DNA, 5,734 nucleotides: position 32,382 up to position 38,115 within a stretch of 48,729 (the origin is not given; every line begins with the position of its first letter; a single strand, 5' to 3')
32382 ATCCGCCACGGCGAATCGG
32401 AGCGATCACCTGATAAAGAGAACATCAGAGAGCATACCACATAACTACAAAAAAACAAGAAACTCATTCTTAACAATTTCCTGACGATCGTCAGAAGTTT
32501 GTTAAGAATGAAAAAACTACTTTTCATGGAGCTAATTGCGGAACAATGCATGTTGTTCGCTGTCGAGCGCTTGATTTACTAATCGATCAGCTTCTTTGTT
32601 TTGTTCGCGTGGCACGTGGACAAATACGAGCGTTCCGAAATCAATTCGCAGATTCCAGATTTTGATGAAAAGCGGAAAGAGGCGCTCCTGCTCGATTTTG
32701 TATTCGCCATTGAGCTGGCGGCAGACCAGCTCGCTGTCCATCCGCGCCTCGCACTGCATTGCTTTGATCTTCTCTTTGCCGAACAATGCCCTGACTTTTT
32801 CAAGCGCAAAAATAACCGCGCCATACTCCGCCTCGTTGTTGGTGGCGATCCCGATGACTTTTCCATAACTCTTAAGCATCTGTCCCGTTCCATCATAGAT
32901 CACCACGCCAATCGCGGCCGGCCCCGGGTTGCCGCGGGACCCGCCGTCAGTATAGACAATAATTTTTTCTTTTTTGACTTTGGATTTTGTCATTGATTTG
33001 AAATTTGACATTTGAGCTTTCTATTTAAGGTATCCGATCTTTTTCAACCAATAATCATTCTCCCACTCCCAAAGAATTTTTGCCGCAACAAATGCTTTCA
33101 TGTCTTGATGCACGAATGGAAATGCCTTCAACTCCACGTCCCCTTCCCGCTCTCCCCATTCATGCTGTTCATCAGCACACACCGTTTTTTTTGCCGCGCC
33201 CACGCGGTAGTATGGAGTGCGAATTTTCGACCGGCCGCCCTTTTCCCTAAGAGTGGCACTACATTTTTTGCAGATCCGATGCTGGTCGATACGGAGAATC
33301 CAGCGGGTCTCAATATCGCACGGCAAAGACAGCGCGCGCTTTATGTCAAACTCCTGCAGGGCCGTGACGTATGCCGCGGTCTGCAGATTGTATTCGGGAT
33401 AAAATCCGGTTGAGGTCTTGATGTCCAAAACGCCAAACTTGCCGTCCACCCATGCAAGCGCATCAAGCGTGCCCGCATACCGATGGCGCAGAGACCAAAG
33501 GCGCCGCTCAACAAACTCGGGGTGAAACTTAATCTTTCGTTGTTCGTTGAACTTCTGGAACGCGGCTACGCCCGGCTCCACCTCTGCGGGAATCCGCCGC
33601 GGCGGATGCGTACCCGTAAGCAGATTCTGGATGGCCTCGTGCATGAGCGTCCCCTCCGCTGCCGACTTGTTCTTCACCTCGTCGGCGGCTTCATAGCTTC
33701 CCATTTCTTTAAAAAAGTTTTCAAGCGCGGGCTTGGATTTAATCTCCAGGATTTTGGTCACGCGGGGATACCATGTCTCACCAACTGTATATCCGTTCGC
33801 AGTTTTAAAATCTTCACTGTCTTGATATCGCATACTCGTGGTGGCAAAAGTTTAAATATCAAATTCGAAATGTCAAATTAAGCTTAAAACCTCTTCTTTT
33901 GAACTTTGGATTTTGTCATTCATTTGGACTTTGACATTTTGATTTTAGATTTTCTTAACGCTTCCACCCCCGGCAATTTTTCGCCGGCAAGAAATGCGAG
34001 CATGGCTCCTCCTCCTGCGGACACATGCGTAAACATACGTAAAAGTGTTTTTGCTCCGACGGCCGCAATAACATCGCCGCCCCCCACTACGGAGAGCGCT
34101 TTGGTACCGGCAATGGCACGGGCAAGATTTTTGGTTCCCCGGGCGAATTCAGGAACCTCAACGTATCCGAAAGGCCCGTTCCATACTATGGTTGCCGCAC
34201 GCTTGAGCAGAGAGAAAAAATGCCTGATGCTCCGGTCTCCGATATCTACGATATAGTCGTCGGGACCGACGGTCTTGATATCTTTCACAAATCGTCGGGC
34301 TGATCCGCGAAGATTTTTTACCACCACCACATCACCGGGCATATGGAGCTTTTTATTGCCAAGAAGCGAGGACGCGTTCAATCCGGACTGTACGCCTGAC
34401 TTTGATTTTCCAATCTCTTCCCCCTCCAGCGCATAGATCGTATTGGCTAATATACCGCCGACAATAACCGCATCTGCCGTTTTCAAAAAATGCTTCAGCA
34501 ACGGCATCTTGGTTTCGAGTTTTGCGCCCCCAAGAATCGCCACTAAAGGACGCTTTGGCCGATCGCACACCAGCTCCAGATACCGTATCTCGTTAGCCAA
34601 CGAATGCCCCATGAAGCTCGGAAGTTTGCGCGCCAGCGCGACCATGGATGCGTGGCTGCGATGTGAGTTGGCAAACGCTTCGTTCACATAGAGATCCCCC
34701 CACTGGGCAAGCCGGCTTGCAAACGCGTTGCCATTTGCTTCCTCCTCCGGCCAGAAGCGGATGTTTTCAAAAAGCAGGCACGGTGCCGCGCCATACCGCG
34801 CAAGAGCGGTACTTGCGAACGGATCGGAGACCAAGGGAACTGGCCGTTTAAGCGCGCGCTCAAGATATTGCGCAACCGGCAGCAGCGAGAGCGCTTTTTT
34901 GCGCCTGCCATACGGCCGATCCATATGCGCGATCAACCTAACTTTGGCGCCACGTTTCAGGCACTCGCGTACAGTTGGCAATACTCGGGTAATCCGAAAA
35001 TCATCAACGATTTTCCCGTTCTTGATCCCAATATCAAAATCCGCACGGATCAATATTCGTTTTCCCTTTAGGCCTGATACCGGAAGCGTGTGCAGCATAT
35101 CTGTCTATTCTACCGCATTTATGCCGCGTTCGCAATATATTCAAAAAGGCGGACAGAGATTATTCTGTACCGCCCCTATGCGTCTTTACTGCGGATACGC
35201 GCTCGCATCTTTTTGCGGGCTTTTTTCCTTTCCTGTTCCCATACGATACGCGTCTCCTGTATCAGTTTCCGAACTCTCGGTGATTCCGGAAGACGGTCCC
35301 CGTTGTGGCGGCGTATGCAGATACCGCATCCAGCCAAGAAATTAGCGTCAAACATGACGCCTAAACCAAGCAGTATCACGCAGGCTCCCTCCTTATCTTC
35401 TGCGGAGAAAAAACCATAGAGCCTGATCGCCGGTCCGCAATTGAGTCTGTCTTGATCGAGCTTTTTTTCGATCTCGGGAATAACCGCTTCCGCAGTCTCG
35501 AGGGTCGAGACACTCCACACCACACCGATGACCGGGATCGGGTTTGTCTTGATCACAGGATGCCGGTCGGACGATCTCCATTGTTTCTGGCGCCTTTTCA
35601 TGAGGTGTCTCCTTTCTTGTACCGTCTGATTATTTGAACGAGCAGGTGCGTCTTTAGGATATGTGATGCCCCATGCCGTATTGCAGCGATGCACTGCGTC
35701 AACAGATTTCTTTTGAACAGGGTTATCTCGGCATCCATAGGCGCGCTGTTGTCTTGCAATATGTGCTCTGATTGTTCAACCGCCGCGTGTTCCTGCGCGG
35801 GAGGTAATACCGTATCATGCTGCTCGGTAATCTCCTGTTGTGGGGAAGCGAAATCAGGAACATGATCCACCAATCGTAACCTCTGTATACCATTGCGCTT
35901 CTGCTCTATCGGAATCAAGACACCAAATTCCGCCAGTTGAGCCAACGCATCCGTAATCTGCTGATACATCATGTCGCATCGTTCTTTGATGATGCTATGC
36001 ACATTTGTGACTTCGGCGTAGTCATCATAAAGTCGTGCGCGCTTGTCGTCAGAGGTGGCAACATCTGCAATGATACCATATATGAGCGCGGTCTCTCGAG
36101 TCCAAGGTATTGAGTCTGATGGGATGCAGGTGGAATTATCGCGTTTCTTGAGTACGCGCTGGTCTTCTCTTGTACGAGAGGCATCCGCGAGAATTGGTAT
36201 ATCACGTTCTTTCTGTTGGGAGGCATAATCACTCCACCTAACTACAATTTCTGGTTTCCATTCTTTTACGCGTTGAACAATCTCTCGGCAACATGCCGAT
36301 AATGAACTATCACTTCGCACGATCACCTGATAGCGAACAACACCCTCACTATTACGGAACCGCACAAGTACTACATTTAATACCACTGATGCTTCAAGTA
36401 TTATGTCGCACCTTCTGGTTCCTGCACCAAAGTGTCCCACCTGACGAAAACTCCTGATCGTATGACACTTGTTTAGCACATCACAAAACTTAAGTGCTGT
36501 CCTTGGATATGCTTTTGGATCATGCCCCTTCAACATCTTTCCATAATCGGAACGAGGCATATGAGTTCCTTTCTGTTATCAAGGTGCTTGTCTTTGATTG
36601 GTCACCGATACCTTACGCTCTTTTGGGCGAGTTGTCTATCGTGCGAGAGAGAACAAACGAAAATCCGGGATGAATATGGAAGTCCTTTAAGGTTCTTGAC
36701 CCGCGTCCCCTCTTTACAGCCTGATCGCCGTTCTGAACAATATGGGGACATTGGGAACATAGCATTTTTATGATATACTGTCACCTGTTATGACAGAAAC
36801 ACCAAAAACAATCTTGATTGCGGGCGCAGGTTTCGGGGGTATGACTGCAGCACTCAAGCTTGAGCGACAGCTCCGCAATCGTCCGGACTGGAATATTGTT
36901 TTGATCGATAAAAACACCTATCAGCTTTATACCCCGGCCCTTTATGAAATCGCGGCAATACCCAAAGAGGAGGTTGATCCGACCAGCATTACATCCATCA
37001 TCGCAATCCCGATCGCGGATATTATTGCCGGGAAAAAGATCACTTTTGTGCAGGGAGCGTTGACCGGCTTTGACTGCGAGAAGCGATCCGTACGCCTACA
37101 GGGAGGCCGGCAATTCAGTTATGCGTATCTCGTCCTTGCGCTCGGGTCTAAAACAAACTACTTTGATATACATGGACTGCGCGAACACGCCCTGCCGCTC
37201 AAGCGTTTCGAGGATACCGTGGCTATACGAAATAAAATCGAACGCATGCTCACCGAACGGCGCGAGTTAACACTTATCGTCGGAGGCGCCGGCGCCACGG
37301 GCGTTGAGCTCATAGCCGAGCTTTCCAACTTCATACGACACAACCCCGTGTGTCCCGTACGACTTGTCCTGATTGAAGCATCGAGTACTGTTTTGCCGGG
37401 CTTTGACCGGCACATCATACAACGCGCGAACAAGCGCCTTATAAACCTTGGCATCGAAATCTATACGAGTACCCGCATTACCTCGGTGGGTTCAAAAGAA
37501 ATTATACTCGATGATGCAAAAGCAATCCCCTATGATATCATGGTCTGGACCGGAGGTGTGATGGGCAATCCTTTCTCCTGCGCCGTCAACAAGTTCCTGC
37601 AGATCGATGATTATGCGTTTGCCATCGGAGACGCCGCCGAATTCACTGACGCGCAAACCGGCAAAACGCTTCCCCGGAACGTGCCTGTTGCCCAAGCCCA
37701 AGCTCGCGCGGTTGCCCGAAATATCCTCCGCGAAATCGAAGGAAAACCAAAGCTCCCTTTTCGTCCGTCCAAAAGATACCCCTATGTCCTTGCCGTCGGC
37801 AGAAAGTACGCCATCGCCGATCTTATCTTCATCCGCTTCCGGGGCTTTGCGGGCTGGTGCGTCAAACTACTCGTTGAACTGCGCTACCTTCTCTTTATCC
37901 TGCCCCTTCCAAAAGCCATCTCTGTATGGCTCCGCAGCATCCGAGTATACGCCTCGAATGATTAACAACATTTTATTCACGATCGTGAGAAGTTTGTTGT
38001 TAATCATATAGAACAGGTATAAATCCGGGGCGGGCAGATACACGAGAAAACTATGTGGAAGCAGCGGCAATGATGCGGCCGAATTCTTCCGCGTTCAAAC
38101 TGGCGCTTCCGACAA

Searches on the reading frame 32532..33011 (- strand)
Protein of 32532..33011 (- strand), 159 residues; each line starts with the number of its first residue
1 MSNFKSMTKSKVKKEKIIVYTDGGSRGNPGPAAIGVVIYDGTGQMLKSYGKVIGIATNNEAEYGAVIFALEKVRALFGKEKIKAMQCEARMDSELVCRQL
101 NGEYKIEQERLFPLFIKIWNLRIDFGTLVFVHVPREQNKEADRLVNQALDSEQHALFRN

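Call 54: search_protein_families(library=pfam, proteins=[window:32532-33011:-], max_evalue=0.00001)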
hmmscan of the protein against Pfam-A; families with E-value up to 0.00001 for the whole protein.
window:32532-33011:- (159 aa): 2 families
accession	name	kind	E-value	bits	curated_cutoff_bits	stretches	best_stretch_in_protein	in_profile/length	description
PF13456.12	RVT_3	-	2.1e-17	63.6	21.6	1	21-148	2-123/123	Reverse transcriptase-like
PF00075.30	RNase_H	-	1.7e-10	41.7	25.8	1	15-101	2-76/141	RNase H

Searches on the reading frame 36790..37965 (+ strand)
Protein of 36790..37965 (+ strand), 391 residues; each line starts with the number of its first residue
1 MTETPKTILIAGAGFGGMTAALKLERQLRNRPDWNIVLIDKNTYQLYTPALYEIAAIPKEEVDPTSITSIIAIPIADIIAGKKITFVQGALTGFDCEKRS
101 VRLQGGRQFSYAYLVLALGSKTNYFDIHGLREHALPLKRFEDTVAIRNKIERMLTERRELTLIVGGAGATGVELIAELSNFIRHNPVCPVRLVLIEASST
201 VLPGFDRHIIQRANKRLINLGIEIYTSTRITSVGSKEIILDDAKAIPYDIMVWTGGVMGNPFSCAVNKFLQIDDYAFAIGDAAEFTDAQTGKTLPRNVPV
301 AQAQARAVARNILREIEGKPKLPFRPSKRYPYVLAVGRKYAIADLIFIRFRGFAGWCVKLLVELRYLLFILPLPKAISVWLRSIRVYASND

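Call 54: search_protein_families(library=pfam, proteins=[window:36790-37965:+], max_evalue=0.00001)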
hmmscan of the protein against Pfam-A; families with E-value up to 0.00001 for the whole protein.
window:36790-37965:+ (391 aa): 2 families
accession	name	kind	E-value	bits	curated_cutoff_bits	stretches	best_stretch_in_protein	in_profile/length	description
PF07992.20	Pyr_redox_2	-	4.7e-32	112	26.1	1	7-305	2-291/291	Pyridine nucleotide-disulphide oxidoreductase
PF00070.33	Pyr_redox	-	6.6e-08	33.4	22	1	162-234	2-67/82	Pyridine nucleotide-disulphide oxidoreductase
